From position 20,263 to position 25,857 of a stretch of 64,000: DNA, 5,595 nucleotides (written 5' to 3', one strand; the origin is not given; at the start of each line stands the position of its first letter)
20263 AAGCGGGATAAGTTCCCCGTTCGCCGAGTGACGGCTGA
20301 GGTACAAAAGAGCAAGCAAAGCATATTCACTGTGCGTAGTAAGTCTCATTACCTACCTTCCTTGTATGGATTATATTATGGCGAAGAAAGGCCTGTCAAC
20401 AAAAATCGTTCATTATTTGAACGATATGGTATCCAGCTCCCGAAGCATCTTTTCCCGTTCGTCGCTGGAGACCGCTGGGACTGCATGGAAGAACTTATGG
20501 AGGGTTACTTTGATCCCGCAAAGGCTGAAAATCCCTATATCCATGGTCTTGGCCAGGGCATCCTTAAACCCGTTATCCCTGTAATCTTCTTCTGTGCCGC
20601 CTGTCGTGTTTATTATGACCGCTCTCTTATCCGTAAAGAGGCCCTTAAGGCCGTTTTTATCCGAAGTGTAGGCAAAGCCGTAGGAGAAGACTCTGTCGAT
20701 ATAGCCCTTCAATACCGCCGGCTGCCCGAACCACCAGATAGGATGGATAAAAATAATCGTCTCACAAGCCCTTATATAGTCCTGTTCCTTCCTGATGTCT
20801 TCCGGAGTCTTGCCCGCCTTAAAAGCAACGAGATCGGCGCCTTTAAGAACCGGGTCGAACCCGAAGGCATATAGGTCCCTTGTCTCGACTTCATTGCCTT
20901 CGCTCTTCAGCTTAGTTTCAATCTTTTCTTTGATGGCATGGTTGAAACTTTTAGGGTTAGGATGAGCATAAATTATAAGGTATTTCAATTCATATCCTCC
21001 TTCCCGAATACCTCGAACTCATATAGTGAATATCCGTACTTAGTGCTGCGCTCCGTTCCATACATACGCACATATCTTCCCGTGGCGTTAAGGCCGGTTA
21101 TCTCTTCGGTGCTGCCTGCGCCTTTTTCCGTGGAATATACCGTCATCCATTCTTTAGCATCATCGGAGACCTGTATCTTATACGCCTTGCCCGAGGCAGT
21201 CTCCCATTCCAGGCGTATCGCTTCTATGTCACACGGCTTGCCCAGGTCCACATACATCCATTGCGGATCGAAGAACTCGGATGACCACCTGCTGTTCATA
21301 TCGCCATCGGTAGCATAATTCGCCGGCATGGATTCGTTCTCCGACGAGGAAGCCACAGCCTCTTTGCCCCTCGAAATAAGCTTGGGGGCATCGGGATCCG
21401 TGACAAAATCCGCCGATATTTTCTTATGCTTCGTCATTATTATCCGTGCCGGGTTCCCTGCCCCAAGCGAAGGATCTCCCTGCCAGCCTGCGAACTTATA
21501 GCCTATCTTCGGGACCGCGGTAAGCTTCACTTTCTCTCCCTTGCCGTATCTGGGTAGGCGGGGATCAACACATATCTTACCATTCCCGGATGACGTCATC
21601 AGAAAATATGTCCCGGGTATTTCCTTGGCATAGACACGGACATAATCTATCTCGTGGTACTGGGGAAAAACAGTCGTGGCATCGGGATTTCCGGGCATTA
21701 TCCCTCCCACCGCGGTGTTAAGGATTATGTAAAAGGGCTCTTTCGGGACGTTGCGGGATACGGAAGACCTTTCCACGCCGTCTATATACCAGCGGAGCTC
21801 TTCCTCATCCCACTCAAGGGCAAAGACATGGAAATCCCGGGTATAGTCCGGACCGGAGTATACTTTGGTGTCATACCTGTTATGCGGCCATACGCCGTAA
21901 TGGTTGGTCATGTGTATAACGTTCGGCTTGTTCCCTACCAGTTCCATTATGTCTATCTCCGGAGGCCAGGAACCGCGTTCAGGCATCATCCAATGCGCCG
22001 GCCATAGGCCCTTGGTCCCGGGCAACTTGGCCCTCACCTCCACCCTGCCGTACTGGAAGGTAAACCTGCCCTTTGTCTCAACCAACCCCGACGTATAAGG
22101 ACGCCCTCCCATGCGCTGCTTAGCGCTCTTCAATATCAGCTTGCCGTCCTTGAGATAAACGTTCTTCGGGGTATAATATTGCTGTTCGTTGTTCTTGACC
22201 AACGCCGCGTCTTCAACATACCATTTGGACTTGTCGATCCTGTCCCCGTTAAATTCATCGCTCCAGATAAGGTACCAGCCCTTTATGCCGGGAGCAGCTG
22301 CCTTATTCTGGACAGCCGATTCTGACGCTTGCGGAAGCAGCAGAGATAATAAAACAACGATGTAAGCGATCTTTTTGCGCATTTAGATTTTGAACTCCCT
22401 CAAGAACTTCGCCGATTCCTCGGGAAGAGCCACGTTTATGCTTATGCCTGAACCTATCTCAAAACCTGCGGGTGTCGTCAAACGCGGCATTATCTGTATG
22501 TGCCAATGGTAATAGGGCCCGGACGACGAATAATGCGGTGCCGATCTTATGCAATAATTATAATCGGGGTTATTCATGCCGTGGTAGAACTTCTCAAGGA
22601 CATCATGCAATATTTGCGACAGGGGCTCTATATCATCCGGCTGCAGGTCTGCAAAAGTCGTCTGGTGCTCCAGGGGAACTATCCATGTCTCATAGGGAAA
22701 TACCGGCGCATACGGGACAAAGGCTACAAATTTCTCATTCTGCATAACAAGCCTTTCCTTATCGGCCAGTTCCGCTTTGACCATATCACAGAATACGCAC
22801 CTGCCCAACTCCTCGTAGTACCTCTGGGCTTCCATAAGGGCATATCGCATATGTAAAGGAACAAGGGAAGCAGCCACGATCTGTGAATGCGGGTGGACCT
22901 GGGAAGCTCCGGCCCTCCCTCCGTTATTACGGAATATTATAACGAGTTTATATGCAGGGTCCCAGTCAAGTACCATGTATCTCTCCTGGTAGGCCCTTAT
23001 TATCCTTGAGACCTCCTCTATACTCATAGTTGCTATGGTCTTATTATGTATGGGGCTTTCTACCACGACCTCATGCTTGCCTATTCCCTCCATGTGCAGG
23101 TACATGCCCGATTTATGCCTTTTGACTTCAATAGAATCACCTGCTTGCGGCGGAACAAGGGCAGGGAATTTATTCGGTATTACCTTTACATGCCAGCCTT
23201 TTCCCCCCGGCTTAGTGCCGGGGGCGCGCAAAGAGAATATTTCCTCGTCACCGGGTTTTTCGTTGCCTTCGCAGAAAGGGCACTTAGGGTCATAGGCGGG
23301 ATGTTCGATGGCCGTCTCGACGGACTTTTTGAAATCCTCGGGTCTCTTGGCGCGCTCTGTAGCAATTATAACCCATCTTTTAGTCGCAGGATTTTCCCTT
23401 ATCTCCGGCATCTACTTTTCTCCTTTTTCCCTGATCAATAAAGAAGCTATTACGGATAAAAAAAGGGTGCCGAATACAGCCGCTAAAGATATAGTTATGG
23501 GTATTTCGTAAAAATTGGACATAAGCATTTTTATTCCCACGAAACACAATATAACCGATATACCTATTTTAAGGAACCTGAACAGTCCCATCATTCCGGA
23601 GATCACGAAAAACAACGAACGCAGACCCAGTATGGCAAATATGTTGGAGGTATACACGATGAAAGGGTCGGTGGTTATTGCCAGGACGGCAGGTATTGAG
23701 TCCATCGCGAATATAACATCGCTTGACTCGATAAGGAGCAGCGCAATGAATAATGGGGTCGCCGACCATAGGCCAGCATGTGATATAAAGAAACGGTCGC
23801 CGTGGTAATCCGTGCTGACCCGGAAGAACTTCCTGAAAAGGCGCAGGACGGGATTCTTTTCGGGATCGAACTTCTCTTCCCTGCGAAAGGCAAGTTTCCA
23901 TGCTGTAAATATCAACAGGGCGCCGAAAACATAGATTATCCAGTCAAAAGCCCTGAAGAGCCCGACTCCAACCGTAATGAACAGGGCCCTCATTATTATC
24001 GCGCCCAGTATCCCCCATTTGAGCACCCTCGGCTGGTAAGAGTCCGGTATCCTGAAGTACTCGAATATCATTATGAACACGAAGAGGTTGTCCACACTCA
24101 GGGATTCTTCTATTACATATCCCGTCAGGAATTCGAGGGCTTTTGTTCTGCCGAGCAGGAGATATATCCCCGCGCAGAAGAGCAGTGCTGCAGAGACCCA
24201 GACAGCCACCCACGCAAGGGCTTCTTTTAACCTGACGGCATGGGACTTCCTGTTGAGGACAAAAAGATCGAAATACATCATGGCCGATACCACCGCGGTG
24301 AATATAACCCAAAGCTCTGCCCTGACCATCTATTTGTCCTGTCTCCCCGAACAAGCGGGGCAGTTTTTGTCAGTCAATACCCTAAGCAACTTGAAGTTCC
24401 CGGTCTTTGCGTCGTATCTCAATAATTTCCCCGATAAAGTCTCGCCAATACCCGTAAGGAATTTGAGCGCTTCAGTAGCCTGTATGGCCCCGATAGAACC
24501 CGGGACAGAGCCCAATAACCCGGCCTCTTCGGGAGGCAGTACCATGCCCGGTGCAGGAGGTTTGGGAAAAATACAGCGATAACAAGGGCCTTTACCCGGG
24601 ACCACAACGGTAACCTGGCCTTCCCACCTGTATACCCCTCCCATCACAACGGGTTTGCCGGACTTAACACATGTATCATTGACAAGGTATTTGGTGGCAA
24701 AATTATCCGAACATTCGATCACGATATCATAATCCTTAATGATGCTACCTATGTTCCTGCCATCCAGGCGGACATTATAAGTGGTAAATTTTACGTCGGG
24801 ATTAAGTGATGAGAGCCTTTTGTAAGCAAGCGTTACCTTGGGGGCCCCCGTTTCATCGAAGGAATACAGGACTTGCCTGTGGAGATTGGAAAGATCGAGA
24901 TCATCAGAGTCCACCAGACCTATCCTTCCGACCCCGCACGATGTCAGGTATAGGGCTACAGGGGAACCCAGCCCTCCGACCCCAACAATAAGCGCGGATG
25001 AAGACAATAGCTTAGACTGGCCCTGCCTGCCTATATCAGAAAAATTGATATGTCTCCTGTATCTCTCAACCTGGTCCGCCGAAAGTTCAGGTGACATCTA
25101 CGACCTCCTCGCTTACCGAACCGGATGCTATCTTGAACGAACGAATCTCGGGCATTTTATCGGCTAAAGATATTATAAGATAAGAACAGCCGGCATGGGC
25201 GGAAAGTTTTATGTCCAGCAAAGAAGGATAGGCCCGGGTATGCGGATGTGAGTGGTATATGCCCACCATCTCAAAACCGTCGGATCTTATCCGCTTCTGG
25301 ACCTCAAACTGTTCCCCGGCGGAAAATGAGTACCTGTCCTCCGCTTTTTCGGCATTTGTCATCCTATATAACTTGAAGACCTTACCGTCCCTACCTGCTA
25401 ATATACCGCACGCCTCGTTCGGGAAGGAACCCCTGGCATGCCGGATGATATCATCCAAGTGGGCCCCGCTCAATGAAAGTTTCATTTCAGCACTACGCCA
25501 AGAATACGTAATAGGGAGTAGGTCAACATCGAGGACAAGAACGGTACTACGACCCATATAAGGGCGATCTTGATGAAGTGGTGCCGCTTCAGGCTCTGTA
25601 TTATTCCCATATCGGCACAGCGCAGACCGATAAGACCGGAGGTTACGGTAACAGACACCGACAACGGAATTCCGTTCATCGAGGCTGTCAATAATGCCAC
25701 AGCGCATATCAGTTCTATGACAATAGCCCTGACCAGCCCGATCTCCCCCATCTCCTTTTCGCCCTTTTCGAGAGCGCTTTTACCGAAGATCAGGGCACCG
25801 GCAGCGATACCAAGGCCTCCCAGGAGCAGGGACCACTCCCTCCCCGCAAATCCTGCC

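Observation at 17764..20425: Rrf2-regulated module: solitary ABC-type ATPase, Cys-rich G3E/MobB-like P-loop NTPase, and RnfB-type Fe-S protein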

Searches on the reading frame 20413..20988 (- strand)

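Call 3: search_protein_families(library=pfam, proteins=[window:20413-20988:-], max_evalue=0.01)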
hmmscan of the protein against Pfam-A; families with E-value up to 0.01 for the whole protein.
window:20413-20988:- (191 aa): 2 families
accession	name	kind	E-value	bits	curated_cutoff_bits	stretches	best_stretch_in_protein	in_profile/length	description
PF02525.22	Flavodoxin_2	-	2.1e-47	161.8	27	1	1-186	1-195/198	Flavodoxin-like fold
PF03358.20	FMN_red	-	1.5e-11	44.5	24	1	1-131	1-117/152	NADPH-dependent FMN reductase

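Call 4: search_protein_families(library=ncbifam, proteins=[window:20413-20988:-], max_evalue=0.01)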
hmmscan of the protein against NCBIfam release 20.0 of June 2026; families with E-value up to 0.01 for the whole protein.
window:20413-20988:- (191 aa): 7 families
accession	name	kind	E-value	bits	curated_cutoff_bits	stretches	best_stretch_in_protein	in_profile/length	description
NF007280.0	PRK09739.1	equivalog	3.7e-33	114.9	162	1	2-170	5-170/199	NAD(P)H oxidoreductase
NF002044.1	PRK00871.1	equivalog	4.5e-23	81.5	210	1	64-180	44-159/170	glutathione-regulated potassium-efflux system oxidoreductase KefF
NF003430.0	PRK04930.1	equivalog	1.4e-17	63.7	240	1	2-142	7-125/184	glutathione-regulated potassium-efflux system ancillary protein KefG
NF010075.0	PRK13556.1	subfamily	4.9e-09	36.4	188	1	70-132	86-147/208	FMN-dependent NADH-azoreductase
NF002370.0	PRK01355.1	subfamily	7.8e-06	25.5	143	1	3-145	4-151/199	FMN-dependent NADH-azoreductase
NF010074.0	PRK13555.1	equivalog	3.4e-05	23.2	432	1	75-131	112-168/230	FMN-dependent NADH-azoreductase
NF005389.0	PRK06934.1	equivalog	0.00091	18.6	172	1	32-98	89-153/221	flavodoxin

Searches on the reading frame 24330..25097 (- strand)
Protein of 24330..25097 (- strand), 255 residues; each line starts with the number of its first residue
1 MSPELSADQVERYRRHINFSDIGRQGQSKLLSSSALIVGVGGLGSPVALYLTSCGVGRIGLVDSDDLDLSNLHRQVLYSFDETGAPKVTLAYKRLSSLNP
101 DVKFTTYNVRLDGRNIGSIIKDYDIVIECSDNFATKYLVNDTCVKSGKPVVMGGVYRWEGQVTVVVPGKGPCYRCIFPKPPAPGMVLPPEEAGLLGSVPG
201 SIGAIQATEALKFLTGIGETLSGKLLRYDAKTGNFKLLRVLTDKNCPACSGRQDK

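Call 41: search_protein_families(library=pfam, proteins=[window:24330-25097:-], max_evalue=0.00001)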
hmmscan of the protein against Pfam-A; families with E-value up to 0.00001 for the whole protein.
window:24330-25097:- (255 aa): 1 family
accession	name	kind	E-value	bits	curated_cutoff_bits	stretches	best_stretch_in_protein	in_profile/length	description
PF00899.27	ThiF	-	3e-78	262.7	28.1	1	13-247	1-237/238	ThiF family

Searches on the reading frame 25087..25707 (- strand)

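Call 41: search_protein_families(library=pfam, proteins=[window:25087-25707:-], max_evalue=0.00001)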
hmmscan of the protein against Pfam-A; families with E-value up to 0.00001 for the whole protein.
window:25087-25707:- (206 aa): 1 family
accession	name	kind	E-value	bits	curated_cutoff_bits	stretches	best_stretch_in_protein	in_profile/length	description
PF14464.11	Prok-JAB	-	8.9e-24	84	25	1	82-193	3-113/114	Prokaryotic homologs of the JAB domain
